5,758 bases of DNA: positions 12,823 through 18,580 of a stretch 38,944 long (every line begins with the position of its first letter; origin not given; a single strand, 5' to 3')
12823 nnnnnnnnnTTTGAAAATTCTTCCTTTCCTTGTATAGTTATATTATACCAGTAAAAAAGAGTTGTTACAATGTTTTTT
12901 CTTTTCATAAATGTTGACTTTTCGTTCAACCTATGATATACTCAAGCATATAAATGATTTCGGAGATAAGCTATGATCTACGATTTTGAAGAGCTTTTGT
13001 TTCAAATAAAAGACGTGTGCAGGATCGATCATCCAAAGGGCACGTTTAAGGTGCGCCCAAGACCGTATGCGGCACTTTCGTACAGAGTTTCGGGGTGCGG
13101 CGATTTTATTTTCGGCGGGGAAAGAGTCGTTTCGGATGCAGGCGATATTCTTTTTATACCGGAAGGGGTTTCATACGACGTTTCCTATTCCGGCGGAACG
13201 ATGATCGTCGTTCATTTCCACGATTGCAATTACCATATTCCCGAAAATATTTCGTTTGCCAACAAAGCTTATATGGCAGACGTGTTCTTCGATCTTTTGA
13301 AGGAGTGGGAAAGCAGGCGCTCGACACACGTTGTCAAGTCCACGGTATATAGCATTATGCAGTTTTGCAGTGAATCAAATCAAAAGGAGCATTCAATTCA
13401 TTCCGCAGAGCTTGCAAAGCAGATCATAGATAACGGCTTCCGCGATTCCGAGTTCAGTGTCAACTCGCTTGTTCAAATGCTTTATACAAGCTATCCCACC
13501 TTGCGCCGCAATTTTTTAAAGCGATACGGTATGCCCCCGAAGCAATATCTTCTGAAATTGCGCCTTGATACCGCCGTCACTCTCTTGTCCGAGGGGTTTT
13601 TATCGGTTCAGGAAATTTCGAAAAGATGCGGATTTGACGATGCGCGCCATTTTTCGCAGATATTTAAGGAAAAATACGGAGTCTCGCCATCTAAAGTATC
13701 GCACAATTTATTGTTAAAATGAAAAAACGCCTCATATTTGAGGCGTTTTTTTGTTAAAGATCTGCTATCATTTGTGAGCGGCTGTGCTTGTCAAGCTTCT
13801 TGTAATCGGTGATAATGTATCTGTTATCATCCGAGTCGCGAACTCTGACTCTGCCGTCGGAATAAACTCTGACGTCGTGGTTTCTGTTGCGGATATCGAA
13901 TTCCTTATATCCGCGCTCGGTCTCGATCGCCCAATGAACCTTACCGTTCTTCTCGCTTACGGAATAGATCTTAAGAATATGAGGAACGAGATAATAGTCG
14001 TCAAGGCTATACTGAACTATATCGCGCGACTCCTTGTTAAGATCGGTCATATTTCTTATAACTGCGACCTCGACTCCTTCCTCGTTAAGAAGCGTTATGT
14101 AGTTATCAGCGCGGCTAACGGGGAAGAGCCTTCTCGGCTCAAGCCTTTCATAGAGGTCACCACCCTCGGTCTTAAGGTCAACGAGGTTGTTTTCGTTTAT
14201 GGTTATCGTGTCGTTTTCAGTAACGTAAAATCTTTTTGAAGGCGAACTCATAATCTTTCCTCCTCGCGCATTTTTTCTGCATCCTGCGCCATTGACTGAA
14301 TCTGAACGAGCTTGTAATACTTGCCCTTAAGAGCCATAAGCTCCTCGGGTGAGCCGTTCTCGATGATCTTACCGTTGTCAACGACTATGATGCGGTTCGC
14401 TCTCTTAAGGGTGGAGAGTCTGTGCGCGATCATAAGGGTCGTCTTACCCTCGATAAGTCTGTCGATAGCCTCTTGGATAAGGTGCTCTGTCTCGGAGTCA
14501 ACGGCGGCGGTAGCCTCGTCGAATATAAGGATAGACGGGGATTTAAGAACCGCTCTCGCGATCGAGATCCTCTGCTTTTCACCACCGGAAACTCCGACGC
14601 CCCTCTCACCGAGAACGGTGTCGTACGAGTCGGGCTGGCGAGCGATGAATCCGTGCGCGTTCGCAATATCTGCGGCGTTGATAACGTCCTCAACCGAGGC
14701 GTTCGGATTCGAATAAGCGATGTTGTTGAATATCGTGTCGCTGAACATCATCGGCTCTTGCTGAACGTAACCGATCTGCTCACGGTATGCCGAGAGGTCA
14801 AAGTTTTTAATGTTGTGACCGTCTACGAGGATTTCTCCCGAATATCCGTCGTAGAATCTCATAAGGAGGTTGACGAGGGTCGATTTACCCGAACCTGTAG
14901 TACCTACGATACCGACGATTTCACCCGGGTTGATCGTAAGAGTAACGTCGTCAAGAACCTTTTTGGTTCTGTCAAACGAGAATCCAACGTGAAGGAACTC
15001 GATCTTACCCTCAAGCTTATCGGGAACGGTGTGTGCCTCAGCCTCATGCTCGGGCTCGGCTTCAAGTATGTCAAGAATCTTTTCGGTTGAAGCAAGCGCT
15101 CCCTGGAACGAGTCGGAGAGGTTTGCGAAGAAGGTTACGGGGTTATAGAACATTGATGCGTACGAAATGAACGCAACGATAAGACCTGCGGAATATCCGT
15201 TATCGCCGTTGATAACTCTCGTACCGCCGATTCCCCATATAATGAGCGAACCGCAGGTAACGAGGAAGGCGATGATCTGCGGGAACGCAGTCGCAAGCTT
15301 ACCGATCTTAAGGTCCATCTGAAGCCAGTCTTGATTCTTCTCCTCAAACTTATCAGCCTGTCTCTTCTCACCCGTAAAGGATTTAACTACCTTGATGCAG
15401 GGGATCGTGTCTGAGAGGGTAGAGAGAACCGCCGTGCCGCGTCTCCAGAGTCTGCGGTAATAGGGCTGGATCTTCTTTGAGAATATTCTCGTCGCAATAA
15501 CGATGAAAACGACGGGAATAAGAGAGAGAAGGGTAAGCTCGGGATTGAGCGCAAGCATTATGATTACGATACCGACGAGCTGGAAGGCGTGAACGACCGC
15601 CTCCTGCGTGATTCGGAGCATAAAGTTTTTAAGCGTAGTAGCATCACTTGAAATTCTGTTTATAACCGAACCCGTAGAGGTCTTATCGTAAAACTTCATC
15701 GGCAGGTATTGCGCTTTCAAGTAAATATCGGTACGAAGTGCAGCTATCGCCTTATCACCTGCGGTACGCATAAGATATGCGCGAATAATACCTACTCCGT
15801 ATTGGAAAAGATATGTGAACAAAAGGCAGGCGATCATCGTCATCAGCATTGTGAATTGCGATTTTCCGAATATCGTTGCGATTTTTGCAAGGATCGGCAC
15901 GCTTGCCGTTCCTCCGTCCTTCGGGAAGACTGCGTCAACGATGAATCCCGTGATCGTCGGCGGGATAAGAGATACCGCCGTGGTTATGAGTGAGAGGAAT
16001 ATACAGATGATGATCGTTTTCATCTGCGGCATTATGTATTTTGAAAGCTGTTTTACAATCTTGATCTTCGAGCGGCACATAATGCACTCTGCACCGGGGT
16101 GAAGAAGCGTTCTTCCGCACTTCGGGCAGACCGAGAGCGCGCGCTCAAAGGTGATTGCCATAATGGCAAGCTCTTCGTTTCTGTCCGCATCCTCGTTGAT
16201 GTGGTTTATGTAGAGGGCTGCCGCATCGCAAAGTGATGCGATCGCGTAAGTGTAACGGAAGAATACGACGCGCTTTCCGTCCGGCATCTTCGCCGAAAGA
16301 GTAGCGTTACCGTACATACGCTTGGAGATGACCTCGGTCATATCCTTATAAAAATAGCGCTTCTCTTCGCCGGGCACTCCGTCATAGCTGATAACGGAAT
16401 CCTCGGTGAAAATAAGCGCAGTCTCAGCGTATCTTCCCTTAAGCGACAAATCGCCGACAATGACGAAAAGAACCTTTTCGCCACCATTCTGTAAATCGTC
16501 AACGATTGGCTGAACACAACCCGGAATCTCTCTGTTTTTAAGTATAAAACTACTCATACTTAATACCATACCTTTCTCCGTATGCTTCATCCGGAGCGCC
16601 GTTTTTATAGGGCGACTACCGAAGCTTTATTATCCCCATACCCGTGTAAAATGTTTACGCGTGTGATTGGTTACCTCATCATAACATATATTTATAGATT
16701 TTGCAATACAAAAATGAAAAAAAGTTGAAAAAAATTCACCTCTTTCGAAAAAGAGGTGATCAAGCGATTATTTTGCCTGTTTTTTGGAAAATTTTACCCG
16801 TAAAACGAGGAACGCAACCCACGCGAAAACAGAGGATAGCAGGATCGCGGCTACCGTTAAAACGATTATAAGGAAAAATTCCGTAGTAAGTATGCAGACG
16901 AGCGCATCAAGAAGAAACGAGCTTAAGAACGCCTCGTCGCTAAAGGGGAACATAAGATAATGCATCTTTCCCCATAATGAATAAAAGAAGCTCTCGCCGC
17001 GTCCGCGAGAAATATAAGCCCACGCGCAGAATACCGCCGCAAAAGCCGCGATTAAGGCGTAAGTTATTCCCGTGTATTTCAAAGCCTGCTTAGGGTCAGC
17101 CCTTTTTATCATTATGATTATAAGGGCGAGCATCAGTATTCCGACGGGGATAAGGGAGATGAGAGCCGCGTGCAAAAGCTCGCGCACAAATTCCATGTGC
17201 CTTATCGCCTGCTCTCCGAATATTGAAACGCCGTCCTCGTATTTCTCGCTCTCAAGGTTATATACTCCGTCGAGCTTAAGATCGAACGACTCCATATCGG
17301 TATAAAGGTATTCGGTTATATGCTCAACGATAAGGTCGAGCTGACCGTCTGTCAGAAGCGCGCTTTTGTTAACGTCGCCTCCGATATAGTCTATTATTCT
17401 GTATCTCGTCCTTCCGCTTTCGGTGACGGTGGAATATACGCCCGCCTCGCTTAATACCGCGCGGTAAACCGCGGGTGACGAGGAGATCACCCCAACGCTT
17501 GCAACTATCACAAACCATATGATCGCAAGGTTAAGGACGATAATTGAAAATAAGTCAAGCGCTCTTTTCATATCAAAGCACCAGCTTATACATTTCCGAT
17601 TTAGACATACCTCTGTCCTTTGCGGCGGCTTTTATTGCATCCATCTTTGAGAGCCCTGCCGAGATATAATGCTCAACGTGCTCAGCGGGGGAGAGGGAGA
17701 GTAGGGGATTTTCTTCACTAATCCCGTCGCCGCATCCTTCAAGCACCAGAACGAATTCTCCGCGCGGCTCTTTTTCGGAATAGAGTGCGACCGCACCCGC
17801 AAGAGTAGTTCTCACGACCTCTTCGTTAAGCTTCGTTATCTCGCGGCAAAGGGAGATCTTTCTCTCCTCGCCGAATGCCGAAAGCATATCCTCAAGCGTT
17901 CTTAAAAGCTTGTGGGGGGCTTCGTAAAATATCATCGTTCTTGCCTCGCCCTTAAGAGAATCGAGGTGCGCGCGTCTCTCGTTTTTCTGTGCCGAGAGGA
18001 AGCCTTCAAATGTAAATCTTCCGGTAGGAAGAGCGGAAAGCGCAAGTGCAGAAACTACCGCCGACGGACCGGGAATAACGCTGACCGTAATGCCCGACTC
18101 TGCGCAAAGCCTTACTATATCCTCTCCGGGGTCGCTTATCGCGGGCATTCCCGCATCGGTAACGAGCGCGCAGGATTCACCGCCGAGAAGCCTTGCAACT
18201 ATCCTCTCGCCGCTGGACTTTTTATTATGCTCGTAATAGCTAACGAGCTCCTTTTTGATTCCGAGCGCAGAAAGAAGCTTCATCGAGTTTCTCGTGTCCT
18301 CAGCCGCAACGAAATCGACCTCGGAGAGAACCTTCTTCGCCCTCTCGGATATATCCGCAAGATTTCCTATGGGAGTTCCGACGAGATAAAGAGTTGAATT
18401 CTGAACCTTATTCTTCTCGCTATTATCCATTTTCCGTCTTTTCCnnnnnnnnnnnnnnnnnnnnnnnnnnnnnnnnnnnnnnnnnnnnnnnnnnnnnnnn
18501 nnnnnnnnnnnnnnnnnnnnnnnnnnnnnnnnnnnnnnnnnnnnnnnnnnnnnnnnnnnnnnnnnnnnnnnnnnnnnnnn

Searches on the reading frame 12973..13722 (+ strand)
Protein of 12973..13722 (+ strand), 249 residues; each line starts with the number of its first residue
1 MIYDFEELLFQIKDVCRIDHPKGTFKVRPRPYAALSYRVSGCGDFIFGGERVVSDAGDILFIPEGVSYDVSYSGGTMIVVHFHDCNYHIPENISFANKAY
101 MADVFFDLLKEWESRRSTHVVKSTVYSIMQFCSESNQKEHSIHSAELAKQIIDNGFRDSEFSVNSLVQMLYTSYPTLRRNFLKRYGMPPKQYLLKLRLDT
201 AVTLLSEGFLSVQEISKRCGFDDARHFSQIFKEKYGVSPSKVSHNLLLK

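Call 19: search_protein_families(library=pfam, proteins=[window:12973-13722:+], max_evalue=0.00001)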
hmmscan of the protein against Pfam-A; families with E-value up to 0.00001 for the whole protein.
window:12973-13722:+ (249 aa): 2 families
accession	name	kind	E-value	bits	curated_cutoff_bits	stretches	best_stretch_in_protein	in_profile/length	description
PF12833.13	HTH_18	-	5.6e-20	71.9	33.6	1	167-242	2-77/80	Helix-turn-helix domain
PF00165.29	HTH_AraC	-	2.9e-12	46.9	26.6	1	210-240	9-38/42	Bacterial regulatory helix-turn-helix proteins, AraC family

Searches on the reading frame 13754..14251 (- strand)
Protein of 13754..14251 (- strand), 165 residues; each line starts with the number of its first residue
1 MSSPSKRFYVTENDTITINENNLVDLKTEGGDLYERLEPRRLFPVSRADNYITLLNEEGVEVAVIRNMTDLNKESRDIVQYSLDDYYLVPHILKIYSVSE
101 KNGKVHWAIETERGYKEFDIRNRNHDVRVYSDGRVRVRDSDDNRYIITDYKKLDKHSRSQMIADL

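Call 75: search_protein_families(library=pfam, proteins=[window:13754-14251:-], max_evalue=0.00001)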
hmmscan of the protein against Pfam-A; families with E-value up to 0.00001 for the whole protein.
window:13754-14251:- (165 aa): 1 family
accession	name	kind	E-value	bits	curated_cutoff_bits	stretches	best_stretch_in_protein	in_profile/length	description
PF08909.16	DUF1854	-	1.6e-39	135.2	26.8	1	34-160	1-126/130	Domain of unknown function (DUF1854)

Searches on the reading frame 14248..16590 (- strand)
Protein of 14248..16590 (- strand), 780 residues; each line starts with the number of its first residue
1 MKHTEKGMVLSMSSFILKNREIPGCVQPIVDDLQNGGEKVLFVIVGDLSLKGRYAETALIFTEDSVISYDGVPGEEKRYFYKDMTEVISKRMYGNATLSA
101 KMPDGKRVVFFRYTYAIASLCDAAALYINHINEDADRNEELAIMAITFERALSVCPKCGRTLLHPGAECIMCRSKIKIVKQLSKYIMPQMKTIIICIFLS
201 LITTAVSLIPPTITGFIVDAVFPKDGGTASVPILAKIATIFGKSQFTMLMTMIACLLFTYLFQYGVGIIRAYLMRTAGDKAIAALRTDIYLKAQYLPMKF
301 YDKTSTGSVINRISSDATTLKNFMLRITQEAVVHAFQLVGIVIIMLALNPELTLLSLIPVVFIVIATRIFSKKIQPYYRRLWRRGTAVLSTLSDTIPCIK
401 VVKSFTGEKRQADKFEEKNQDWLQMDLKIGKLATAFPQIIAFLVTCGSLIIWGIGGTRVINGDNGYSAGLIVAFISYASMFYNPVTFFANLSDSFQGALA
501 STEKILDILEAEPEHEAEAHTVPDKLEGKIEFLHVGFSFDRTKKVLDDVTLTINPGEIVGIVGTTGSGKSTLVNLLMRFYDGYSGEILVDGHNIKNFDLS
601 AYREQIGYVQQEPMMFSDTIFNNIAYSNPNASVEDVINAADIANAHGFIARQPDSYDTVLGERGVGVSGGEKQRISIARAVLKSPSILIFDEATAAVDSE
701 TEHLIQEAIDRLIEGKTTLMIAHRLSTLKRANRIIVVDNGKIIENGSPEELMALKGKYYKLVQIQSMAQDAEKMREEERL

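Call 19: search_protein_families(library=pfam, proteins=[window:14248-16590:-], max_evalue=0.00001)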
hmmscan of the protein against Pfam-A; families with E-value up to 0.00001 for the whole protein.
window:14248-16590:- (780 aa): 2 families
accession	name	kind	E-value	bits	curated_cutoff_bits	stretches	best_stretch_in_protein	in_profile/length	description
PF00664.28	ABC_membrane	-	9.8e-42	143.9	28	1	193-485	1-274/274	ABC transporter transmembrane region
PF00005.33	ABC_tran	-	1.1e-32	114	25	1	546-695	1-137/137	ABC transporter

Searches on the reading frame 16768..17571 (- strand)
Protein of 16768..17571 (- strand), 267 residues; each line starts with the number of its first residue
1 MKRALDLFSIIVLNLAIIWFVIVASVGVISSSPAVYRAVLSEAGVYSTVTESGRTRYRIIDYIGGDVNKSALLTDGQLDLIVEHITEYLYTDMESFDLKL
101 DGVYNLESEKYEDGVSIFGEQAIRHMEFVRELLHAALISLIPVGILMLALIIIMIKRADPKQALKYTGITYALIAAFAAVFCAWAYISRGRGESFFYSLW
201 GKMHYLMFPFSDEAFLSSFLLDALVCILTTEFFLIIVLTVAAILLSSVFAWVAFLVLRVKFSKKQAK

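Call 75: search_protein_families(library=pfam, proteins=[window:16768-17571:-], max_evalue=0.00001)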
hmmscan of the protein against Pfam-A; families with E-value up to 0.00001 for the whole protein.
window:16768-17571:- (267 aa): 1 family
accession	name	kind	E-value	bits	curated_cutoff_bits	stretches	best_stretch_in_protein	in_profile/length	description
PF07314.17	Lit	-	7.4e-09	36.3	24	1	15-233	5-176/176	Lipoprotein intramolecular transacylase Lit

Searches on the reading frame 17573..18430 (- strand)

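Call 75: search_protein_families(library=pfam, proteins=[window:17573-18430:-], max_evalue=0.00001)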
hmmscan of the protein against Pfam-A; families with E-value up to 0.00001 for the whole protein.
window:17573-18430:- (285 aa): 1 family
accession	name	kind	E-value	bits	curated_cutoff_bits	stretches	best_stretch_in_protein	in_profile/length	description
PF00590.25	TP_methylase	-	1.1e-34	120.6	27.8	1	13-211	1-209/212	Tetrapyrrole (Corrin/Porphyrin) Methylases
